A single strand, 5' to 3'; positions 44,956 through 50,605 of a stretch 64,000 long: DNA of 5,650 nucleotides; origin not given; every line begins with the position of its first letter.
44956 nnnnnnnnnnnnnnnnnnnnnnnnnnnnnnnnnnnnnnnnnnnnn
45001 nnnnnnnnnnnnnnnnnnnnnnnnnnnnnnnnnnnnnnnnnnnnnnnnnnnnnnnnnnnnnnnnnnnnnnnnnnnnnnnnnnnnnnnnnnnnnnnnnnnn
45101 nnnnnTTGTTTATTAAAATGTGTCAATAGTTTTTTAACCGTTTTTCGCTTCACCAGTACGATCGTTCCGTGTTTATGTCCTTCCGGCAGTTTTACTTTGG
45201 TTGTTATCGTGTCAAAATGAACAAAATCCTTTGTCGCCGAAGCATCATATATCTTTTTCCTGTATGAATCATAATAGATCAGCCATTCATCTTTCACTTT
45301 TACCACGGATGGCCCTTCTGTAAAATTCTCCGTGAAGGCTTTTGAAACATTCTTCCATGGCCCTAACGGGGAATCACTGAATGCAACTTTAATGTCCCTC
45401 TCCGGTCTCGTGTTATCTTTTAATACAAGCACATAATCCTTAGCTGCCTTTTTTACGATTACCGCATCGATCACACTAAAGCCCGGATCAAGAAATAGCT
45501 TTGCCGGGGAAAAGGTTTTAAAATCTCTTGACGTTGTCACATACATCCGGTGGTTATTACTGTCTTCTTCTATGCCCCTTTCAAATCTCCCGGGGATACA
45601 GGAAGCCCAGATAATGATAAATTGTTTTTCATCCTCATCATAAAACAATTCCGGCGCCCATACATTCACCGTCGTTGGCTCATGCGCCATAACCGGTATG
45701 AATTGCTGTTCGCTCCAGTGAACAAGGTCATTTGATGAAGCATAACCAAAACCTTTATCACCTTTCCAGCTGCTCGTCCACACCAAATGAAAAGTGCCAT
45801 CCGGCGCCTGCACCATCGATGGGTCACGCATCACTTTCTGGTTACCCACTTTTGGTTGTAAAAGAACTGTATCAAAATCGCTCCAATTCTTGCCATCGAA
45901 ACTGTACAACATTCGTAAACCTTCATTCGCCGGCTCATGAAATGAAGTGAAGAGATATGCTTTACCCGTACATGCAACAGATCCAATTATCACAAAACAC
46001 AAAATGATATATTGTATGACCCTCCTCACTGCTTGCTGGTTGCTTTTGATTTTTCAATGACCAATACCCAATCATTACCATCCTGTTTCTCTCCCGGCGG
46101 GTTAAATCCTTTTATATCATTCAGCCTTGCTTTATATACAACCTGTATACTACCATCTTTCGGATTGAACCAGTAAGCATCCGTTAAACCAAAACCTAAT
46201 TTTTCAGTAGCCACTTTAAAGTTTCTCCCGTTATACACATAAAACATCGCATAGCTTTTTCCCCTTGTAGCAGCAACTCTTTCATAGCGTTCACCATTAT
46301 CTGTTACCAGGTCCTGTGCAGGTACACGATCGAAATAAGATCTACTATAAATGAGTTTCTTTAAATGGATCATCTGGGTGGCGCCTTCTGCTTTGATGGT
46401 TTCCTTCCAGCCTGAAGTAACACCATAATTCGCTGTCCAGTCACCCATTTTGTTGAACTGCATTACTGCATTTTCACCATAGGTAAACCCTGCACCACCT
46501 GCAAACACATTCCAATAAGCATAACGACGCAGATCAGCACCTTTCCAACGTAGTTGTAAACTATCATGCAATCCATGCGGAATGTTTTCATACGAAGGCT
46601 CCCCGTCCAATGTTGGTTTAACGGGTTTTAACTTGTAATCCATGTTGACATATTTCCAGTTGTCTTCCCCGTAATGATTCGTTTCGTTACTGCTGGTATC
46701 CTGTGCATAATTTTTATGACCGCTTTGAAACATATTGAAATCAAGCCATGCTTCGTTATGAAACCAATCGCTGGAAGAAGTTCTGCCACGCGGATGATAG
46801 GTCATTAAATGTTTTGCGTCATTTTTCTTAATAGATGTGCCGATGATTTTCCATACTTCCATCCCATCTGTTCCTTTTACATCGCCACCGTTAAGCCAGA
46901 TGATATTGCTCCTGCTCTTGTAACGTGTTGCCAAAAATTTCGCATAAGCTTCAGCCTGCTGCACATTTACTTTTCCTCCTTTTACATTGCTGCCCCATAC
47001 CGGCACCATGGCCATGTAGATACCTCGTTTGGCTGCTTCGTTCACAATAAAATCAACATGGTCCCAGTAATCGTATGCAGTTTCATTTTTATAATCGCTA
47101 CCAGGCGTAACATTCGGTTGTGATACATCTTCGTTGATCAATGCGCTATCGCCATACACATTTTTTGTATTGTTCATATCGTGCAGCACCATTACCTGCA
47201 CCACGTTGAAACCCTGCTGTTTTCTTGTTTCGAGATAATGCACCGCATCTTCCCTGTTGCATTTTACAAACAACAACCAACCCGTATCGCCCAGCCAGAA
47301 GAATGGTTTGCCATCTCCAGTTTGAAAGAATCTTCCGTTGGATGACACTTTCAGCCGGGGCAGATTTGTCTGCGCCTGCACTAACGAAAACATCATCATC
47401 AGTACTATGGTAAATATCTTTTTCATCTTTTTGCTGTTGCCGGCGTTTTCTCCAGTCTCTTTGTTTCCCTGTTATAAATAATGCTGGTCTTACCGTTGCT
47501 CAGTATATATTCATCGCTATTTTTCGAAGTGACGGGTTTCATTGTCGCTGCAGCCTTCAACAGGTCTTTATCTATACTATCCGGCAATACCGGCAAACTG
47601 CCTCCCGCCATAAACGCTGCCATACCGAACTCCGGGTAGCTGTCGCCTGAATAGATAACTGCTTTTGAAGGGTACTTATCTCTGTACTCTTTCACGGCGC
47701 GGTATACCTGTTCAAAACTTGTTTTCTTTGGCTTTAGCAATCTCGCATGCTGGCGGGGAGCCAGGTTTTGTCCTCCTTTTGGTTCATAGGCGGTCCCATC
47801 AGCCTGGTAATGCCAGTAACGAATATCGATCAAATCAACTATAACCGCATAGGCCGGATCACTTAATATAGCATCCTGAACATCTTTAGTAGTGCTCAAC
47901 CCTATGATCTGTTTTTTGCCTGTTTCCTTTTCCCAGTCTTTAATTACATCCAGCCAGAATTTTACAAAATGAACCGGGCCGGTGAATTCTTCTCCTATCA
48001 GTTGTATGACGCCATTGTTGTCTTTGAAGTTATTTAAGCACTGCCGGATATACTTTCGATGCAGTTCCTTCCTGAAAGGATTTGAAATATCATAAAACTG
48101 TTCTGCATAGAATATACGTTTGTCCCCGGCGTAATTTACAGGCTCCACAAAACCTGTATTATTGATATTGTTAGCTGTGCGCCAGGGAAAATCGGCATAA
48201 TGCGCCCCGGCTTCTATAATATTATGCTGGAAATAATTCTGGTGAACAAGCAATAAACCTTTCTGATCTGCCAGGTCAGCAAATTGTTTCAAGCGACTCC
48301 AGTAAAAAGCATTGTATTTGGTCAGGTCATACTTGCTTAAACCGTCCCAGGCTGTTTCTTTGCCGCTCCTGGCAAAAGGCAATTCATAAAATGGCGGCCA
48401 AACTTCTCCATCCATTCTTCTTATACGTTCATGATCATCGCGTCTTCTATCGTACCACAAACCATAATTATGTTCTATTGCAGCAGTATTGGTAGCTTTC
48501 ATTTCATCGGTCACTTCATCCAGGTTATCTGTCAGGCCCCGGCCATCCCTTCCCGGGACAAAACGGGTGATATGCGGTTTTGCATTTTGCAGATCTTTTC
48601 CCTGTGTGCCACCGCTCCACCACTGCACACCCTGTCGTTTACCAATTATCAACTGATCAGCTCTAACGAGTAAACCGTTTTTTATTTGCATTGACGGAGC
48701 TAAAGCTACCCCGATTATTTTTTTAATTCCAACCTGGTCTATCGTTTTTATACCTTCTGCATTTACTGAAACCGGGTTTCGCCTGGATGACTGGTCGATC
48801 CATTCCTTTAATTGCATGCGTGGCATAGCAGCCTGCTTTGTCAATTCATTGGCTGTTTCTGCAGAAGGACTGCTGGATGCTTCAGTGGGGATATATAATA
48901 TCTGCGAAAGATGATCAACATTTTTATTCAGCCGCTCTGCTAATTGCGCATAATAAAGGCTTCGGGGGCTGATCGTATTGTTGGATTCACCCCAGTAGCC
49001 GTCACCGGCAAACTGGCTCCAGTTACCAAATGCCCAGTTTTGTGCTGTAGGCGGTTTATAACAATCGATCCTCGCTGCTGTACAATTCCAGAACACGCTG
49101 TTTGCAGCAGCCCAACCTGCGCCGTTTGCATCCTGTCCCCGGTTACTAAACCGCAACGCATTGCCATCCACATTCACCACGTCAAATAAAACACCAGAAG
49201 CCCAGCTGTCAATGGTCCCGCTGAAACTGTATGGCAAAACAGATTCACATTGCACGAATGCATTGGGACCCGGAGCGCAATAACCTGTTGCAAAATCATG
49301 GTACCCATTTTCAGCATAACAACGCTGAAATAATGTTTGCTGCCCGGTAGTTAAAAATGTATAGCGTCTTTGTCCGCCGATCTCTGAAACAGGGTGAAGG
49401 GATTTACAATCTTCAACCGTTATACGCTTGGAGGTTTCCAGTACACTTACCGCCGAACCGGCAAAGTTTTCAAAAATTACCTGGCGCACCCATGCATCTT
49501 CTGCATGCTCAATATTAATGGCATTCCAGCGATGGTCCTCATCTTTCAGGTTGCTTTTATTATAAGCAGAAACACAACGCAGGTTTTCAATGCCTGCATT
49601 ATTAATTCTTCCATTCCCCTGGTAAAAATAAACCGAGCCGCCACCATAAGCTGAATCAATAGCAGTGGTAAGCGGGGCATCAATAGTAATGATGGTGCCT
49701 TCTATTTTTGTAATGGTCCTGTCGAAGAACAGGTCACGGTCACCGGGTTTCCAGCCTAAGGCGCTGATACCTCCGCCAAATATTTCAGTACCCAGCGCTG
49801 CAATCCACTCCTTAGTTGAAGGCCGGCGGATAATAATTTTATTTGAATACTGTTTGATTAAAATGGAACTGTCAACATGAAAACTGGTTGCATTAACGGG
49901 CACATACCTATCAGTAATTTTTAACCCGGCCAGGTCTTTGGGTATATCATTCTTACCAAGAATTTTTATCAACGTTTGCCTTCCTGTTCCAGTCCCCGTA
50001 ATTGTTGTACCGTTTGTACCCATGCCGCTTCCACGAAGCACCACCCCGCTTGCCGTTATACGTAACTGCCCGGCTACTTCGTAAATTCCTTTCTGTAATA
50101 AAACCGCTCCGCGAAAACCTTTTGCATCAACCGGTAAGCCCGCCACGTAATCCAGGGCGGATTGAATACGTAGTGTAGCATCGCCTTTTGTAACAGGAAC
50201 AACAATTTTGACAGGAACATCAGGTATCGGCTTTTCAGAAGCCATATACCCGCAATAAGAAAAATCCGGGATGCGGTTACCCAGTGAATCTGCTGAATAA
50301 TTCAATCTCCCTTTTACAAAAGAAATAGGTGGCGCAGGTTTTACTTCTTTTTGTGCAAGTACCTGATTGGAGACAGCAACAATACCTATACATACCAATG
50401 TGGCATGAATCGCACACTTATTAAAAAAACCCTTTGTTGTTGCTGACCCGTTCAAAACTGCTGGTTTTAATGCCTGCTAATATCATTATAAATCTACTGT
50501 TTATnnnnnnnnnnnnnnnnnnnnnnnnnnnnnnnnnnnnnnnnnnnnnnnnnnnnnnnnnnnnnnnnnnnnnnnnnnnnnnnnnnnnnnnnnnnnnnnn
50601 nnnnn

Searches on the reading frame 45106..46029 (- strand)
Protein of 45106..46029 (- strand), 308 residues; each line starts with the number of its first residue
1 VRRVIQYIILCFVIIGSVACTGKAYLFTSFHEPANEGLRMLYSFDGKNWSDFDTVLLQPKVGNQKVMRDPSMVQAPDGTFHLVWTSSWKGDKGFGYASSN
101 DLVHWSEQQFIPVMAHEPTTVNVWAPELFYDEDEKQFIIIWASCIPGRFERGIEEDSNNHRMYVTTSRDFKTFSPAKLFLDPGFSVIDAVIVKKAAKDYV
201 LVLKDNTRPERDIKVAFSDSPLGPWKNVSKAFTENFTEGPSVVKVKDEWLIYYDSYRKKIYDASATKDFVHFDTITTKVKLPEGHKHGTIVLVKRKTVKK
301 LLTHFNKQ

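Call 9: search_protein_families(library=pfam, proteins=[window:45106-46029:-])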
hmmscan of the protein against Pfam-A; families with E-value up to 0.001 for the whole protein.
window:45106-46029:- (308 aa): 3 families
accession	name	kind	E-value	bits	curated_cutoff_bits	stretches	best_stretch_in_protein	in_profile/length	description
PF04616.20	Glyco_hydro_43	-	2e-11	44.2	32.2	1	66-250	9-195/288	Glycosyl hydrolases family 43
PF22847.2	BT_3657-like_N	-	1.2e-09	38.7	27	1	32-112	34-117/168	Arabinosidase BT_3657-like, N-terminal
PF00251.26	Glyco_hydro_32N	-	0.00011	22.3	22.1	1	41-184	102-248/307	Glycosyl hydrolases family 32 N-terminal domain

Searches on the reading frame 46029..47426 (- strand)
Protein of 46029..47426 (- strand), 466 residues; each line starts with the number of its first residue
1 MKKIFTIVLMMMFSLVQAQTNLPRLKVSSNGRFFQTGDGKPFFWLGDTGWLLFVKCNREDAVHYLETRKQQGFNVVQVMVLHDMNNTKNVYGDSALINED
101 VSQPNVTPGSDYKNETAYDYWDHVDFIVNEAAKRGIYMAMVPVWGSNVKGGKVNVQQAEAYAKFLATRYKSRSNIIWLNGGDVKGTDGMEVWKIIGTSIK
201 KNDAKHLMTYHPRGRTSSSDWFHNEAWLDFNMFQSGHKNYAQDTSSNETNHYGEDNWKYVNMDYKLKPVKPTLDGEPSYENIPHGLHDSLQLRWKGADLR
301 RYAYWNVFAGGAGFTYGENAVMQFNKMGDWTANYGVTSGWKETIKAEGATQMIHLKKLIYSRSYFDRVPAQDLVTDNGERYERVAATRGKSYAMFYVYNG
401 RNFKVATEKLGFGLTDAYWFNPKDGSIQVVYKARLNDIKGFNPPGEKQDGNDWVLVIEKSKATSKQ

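Call 9: search_protein_families(library=pfam, proteins=[window:46029-47426:-])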
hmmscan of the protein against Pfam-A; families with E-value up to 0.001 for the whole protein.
window:46029-47426:- (466 aa): 2 families
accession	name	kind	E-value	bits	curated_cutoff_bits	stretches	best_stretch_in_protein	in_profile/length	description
PF13204.13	Apiosidase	-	5.5e-113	378.2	26.5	1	28-365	1-319/320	Apiosidase-like, catalytic domain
PF12904.13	Collagen_bind_2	-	1.7e-25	89.1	22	1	368-458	1-92/92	Putative collagen-binding domain of a collagenase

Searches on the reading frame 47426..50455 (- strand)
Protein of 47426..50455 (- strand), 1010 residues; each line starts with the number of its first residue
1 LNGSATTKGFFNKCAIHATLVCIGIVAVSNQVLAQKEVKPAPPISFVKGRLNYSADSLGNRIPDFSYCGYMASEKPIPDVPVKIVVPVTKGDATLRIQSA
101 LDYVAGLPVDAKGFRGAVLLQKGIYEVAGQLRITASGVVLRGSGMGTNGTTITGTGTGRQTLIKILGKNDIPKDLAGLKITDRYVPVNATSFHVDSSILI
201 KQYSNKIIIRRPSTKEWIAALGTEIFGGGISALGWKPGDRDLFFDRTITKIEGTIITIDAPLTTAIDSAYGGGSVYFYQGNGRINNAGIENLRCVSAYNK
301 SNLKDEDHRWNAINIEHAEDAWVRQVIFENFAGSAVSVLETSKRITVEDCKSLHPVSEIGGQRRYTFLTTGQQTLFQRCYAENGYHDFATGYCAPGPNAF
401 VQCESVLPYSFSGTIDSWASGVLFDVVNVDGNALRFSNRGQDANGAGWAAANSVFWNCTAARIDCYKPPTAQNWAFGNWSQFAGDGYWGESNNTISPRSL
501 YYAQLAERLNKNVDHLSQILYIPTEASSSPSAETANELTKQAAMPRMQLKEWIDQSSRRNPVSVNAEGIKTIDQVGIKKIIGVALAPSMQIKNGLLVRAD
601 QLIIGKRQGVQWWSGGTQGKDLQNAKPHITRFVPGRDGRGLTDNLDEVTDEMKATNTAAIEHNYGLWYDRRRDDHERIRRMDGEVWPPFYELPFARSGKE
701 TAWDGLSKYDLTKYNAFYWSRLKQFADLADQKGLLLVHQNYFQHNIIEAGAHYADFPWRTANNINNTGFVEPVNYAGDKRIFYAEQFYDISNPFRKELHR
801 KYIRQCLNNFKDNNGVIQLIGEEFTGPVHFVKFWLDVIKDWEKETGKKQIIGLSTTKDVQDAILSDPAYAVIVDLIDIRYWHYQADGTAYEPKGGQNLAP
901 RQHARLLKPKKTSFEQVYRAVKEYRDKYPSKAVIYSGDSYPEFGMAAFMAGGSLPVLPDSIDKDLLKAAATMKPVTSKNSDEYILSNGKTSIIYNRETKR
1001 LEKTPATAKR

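Call 9: search_protein_families(library=pfam, proteins=[window:47426-50455:-])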
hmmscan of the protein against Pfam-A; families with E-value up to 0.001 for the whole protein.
window:47426-50455:- (1010 aa): 1 family
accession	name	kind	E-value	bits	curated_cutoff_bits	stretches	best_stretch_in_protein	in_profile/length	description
PF19815.4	DUF6298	-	1.4e-254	845.8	28.1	1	486-972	1-487/487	Family of unknown function (DUF6298)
